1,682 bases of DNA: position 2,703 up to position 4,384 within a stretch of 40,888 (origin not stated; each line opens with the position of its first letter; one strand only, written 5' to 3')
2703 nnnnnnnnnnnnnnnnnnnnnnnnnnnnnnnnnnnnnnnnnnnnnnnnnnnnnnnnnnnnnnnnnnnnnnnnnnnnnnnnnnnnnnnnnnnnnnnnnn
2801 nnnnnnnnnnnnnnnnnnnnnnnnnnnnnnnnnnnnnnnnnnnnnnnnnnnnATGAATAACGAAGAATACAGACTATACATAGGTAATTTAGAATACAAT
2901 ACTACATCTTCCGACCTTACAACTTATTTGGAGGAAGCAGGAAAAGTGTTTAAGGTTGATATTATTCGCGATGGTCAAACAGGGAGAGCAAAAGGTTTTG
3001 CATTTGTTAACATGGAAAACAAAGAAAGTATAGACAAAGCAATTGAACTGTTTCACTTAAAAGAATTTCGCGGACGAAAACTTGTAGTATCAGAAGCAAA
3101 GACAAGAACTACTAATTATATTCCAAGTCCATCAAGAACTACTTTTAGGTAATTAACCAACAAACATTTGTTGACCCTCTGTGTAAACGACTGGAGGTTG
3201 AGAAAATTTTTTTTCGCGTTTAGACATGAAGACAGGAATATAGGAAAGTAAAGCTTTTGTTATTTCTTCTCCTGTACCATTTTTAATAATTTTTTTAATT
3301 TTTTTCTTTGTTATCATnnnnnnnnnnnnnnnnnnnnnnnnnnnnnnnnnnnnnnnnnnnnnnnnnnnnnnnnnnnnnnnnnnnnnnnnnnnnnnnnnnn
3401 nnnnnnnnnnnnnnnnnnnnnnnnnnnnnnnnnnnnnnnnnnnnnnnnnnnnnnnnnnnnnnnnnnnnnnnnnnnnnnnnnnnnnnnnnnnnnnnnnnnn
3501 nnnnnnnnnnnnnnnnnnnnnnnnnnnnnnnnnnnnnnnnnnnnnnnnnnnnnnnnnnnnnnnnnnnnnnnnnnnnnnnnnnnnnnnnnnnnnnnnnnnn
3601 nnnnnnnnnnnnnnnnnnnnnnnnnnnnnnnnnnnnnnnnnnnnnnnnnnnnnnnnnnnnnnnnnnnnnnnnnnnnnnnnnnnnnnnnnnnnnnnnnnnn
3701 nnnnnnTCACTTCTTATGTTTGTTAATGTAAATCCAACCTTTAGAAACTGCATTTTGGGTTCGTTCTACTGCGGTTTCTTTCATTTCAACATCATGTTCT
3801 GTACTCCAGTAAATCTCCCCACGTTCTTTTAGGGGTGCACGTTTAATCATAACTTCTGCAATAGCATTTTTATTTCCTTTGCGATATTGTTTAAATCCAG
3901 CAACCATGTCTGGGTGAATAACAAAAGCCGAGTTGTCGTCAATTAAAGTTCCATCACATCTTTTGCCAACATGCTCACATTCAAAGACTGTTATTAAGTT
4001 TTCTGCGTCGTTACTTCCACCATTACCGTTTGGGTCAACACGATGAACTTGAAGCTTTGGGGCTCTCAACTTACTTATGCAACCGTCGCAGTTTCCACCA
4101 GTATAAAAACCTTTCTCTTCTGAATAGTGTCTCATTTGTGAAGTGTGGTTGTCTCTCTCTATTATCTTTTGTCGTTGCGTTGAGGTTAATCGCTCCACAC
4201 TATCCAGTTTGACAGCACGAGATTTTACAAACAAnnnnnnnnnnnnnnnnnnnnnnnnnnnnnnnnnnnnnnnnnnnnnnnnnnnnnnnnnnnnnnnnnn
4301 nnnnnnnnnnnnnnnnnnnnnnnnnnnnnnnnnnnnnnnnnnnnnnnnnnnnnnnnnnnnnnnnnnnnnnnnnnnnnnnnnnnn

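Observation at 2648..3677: The only plus-strand transcription unit in the genome, fired from a divergent promoter hub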

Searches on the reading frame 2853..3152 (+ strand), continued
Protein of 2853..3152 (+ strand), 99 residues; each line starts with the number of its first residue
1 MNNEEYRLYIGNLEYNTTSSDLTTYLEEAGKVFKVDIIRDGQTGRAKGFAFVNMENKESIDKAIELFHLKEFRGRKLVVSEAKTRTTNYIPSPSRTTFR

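Call 93: fold_search(model_id=the predicted structure, library=viral)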
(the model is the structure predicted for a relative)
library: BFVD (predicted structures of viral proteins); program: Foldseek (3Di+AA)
matches with E <= 10: 1085; with E <= 0.001: 11
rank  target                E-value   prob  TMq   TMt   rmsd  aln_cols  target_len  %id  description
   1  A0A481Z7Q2            1.1e-07  1.00  0.77  0.46   1.7        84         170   31  RNA recognition motif protein [Pithovirus LCPAC302]
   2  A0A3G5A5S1            3.6e-06  1.00  0.70  0.53   3.0        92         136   25  RRM domain-containing protein (Fragment) [Homavirus sp.]
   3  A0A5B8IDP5            1.7e-05  1.00  0.65  0.20   2.9        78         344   24  RRM domain-containing protein [Mimiviridae sp. ChoanoV1]
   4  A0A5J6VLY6            1.8e-05  1.00  0.68  0.57   2.4        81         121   21  RRM domain-containing protein [Megaviridae environmental sample]
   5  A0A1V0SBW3            1.8e-05  1.00  0.71  0.35   2.9        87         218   17  RNA recognition motif [Catovirus CTV1]
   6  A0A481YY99            2.5e-05  1.00  0.68  0.32   2.5        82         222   18  RNA recognition motif protein [Marseillevirus LCMAC202]
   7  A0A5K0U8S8            2.5e-05  1.00  0.70  0.21   4.5        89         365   21  RNA recognition motif [Yasminevirus sp. GU-2018]
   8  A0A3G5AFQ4            2.5e-04  1.00  0.59  0.23   7.5       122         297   16  Uncharacterized protein [Solivirus sp.]
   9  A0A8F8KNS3            3.5e-04  1.00  0.64  0.58   2.1        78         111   14  RNA-processing factor RRM domain [Clandestinovirus]
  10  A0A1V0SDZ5            4.8e-04  1.00  0.65  0.27   3.0        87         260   17  RRM domain-containing protein [Indivirus ILV1]
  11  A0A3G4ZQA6            7.1e-04  1.00  0.55  0.20   7.0        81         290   17  RRM domain-containing protein [Barrevirus sp.]
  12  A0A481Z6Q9            1.4e-03  1.00  0.60  0.32   5.8       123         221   16  Uncharacterized protein [Pithovirus LCPAC302]
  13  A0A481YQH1            1.4e-03  1.00  0.48  0.35   5.7       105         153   14  Uncharacterized protein [Pithovirus LCDPAC01]
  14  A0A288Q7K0            1.5e-03  1.00  0.53  0.26   4.4        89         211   12  Djbp [Cyclophragma undans nucleopolyhedrovirus]
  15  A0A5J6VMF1            1.5e-03  1.00  0.56  0.33   5.5       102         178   15  Uncharacterized protein [Megaviridae environmental sample]
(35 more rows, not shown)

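Call 106: search_protein_representatives(protein=window:2853-3152:+)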
Query: 99 residues. Proteins with E-value up to 0.001 (for the whole library): 27546; up to 1e-10: 4174; up to 1e-30: 38. The best 150 are listed.
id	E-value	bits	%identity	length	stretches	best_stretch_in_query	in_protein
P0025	2.0e-79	277.4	28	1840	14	5-81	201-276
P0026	6.6e-53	192.6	28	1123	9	9-87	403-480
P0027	5.0e-43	161.0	29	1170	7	4-65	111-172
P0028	1.5e-42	159.5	34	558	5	4-85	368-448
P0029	8.5e-41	153.9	28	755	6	5-68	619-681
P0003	1.2e-40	153.4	77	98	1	1-99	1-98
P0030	7.8e-40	150.8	27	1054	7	7-82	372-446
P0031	1.4e-38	146.8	33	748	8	3-64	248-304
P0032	4.8e-38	145.1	36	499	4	6-80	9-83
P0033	1.2e-36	140.6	31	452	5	4-87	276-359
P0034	1.7e-36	140.1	33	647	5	6-79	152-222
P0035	3.5e-36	139.1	37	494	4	7-84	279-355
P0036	4.9e-36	138.7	38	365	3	6-85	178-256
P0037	6.2e-35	135.1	31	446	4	3-84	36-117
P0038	1.5e-34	133.9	30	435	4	6-83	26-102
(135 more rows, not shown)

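Call 115: get_annotated_region(hit=H21, flank=3000)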
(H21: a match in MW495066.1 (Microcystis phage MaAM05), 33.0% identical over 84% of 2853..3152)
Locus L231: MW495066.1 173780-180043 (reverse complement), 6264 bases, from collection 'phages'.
description: Microcystis phage MaAM05, complete genome.
organism: Microcystis phage MaAM05 (NCBI taxid 2812902)
taxonomy: Viruses; Duplodnaviria; Heunggongvirae; Uroviricota; Caudoviricetes
host: Microcystis sp. SG03; source: hospital wastewater; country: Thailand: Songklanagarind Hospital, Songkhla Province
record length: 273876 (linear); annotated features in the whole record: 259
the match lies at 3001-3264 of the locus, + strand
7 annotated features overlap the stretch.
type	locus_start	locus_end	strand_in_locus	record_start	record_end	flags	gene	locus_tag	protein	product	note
CDS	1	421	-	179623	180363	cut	-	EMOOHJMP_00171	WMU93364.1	hypothetical protein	-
CDS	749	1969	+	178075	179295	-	-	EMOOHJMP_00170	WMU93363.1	hypothetical protein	-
CDS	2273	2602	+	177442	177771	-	-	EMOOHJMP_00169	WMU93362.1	hypothetical protein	-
CDS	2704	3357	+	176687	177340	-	-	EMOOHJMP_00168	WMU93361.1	hypothetical protein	-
CDS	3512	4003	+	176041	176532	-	zur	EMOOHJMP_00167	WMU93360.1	zinc uptake regulation protein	-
CDS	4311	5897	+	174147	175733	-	mggB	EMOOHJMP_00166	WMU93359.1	mannosylglucosyl-3-phosphoglycerate phosphatase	-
CDS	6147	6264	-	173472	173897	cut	-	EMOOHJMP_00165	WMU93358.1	hypothetical protein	-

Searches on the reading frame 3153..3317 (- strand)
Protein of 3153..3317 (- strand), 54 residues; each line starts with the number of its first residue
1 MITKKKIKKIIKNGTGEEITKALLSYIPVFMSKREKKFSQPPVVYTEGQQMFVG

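Call 12: search_protein_families(library=pfam, proteins=[window:3153-3317:-], max_evalue=0.1)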
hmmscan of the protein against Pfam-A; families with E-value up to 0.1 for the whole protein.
window:3153-3317:- (54 aa): 0 families

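Call 33: find_homologous_proteins(query=A1, max_evalue=0.01)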
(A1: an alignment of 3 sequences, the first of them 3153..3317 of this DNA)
Query A1 (3 sequences) (54 aa, profile of the alignment): 3 proteins with E <= 0.01 among 80 candidates.
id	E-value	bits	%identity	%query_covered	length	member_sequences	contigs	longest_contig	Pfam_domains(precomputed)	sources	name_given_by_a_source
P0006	1.0e-30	123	100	100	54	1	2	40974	-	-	-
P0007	8.4e-30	120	63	76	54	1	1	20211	-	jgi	jgi:hypothetical protein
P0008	8.8e-24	101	58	72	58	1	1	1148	-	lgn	-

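Call 34: find_encoding_contigs(protein=P0008, flank=10000)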
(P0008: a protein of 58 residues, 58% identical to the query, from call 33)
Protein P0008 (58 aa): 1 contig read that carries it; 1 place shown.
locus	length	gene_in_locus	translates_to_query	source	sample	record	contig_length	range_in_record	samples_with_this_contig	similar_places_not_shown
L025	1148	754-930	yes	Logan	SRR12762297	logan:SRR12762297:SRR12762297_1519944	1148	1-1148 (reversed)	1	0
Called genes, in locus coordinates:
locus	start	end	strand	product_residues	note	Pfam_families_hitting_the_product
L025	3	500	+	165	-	?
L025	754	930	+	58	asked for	-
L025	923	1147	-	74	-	?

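Call 41: search_protein_families(library=phrogs, proteins=[window:3153-3317:-], max_evalue=0.001)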
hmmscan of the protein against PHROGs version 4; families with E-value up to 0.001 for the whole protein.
window:3153-3317:- (54 aa): 0 families

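Call 51: search_protein_families(library=pfam, proteins=[L025:3-500:+], max_evalue=0.01)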
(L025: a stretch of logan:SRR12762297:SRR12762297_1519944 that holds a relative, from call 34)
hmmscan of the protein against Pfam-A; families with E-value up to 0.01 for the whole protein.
L025:3-500:+ (165 aa): 0 families

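Call 89: search_protein_families(library=phrogs, proteins=[L025:3-500:+], max_evalue=0.001)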
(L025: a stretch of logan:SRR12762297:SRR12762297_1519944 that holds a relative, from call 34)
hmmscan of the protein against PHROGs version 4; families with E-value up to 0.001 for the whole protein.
L025:3-500:+ (165 aa): 1 family
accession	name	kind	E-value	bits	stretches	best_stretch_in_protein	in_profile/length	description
phrog_757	-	other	6.1e-23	82.2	1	3-164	77-218/247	DNA methyltransferase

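Call 98: search_protein_families(library=pfam, alignment_id=A8, max_evalue=1)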
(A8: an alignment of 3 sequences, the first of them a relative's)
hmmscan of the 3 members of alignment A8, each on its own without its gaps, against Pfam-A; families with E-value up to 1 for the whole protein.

A. member 1, P0006 (54 aa): 0 families

B. families by the number of members that match (of 3 scanned): 0 families

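Call 104: predict_structure(alignment_id=A8)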
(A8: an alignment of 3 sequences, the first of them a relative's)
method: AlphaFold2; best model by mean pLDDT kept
length: 54 residues; sequences in the alignment: 3
mean_pLDDT: 70.4   pTM: 0.37
mean pLDDT of the five models: 70.4, 68.9, 67.7, 63.7, 62.0
residues with pLDDT >= 90: 1; 70-90: 23; 50-70: 29; < 50: 1
segments of 3 or more residues with pLDDT < 50: none
pLDDT, mean of each block of 10 residues (from residue 1): 81 87 73 55 62 56
secondary structure, 60 per line:
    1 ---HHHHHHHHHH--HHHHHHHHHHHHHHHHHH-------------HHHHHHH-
elements in order: H4-13 H16-33 H47-53

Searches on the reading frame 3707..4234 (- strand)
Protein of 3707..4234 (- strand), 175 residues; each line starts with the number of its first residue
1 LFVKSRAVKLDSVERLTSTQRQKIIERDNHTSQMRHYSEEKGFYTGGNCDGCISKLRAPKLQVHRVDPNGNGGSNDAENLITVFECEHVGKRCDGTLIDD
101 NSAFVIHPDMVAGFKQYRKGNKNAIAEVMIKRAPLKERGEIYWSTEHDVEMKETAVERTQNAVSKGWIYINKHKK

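Call 12: search_protein_families(library=pfam, proteins=[window:3707-4234:-], max_evalue=0.1)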
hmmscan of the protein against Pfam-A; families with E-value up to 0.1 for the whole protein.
window:3707-4234:- (175 aa): 1 family
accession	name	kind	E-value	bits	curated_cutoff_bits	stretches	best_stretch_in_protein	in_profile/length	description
PF01844.29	HNH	-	0.021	15.4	21.4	1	49-84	1-37/47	HNH endonuclease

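Call 14: find_related_loci(query=window:3707-4234:-, collection=viral_contigs, flank=6000)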
Query window:3707-4234:- (175 aa) in viral_contigs; peptide patterns used: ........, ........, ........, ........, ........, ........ (x = any residue, [..] = any of these).
12 stretches matched a pattern; 3 encode a relative of the query (tblastn E <= 1e-3); 3 distinct loci.
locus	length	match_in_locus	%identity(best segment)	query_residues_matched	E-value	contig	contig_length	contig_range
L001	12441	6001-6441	51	16-167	8e-47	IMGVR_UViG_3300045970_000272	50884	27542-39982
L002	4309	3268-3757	48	16-175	5e-30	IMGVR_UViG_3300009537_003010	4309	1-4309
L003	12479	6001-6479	56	16-169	9e-34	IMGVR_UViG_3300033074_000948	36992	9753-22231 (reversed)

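Call 41: search_protein_families(library=phrogs, proteins=[window:3707-4234:-], max_evalue=0.001)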
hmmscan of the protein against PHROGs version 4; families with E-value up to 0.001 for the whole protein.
window:3707-4234:- (175 aa): 0 families

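Call 68: find_homologous_proteins(query=window:3707-4135:-, max_evalue=1e-10)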
Query window:3707-4135:- (142 aa): 16 proteins with E <= 1e-10 among 20 candidates.
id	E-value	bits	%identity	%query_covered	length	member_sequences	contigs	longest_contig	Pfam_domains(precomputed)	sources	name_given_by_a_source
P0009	1.9e-93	328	100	100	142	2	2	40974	-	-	-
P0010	2.8e-61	224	68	100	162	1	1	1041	-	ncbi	-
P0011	5.8e-60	220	67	100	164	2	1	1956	-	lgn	-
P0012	7.6e-59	216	66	99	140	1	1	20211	-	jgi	jgi:hypothetical protein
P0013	1.2e-56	209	64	100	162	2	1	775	PF01844.30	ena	-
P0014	1.7e-55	205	66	99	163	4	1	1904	PF01844.30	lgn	-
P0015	1.3e-53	199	64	99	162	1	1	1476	-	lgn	-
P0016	1.5e-53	199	65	98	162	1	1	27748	PF01844.30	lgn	-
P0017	3.9e-53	198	64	98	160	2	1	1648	-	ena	-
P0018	4.7e-53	197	61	100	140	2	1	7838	-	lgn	-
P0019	5.4e-53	197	63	99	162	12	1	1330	PF01844.30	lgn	-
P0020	2.6e-47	179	57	100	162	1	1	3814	-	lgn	-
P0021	3.0e-38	149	52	96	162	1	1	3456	PF01844.30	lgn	-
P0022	2.3e-32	130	47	96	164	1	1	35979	PF01844.30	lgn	-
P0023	4.1e-28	116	46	100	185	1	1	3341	-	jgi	-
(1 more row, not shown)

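Call 69: find_encoding_contigs(protein=P0016, flank=6000, max_places=2)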
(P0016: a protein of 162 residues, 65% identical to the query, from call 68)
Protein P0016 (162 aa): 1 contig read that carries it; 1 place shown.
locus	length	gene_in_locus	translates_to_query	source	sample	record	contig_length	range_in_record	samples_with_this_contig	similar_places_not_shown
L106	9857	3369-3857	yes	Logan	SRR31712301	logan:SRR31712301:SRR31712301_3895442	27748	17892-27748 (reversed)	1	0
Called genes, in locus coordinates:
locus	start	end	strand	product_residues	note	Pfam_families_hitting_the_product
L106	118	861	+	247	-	-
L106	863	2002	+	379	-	-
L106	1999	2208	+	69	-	-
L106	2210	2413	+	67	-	-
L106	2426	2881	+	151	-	PF05257:CHAP (faint)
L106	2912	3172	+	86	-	-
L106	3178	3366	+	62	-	-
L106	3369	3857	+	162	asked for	PF01844:HNH (weak)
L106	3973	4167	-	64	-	-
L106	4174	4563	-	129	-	PF05766:NinG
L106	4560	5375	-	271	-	PF00154:RecA_N, PF06745:ATPase (faint), PF08423:Rad51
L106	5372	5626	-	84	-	-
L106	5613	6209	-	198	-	-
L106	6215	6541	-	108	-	-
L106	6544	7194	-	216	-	-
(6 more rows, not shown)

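Call 70: find_encoding_contigs(protein=P0018, flank=6000, max_places=2)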
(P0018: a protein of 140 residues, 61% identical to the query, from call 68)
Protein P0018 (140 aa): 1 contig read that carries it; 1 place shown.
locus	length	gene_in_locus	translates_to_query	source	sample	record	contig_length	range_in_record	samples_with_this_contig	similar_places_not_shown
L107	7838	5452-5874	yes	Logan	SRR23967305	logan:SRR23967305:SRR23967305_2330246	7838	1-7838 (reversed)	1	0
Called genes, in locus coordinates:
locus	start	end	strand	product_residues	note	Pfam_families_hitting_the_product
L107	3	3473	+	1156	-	?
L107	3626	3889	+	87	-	-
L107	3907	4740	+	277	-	-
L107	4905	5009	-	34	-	-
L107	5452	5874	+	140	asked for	-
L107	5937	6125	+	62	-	-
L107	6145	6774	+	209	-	PF19808:DUF6291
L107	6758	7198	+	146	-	-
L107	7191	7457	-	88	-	PF00076:RRM_1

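Call 71: find_encoding_contigs(protein=P0022, flank=6000, max_places=2)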
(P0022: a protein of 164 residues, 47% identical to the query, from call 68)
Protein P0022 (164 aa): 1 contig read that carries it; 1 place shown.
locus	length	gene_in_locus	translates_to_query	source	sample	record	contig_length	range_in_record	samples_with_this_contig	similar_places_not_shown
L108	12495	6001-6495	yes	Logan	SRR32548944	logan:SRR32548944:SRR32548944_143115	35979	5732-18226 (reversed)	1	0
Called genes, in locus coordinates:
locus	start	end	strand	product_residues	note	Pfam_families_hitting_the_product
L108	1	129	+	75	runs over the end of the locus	-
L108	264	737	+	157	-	PF16677:GP3_package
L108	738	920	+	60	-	-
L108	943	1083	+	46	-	-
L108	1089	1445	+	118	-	-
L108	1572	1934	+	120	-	PF04255:DUF433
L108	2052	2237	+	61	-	-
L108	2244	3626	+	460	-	-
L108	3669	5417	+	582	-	-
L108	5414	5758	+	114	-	-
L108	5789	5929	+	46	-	-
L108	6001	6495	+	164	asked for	PF01844:HNH (faint)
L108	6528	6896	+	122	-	-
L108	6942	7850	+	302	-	-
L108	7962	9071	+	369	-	-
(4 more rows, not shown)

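Call 72: find_encoding_contigs(protein=P0020, flank=6000, max_places=2)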
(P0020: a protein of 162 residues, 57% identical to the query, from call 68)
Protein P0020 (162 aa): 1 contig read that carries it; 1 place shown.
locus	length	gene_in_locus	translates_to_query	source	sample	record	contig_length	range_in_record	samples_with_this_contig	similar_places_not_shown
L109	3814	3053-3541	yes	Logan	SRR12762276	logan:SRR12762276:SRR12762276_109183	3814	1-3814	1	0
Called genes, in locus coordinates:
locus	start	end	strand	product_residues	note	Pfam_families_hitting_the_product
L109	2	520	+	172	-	?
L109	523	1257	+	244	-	-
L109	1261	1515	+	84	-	-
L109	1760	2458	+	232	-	PF05257:CHAP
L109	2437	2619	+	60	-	-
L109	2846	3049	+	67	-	-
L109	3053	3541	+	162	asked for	-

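Call 89: search_protein_families(library=phrogs, proteins=[L107:5937-6125:+, L107:6145-6774:+, L107:6758-7198:+], max_evalue=0.001)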
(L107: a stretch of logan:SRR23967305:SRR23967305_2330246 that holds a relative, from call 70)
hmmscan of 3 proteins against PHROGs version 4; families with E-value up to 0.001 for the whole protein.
L107:5937-6125:+ (62 aa): 0 families

L107:6145-6774:+ (209 aa): 3 families
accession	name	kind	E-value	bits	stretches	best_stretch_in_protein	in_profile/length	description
phrog_16304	-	unknown function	2.9e-15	57.9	1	4-170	14-183/244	-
phrog_19415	-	unknown function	2.8e-13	51.4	1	2-141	13-146/224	-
phrog_15768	-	unknown function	8.9e-08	33.4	1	5-87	13-88/228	-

L107:6758-7198:+ (146 aa): 0 families
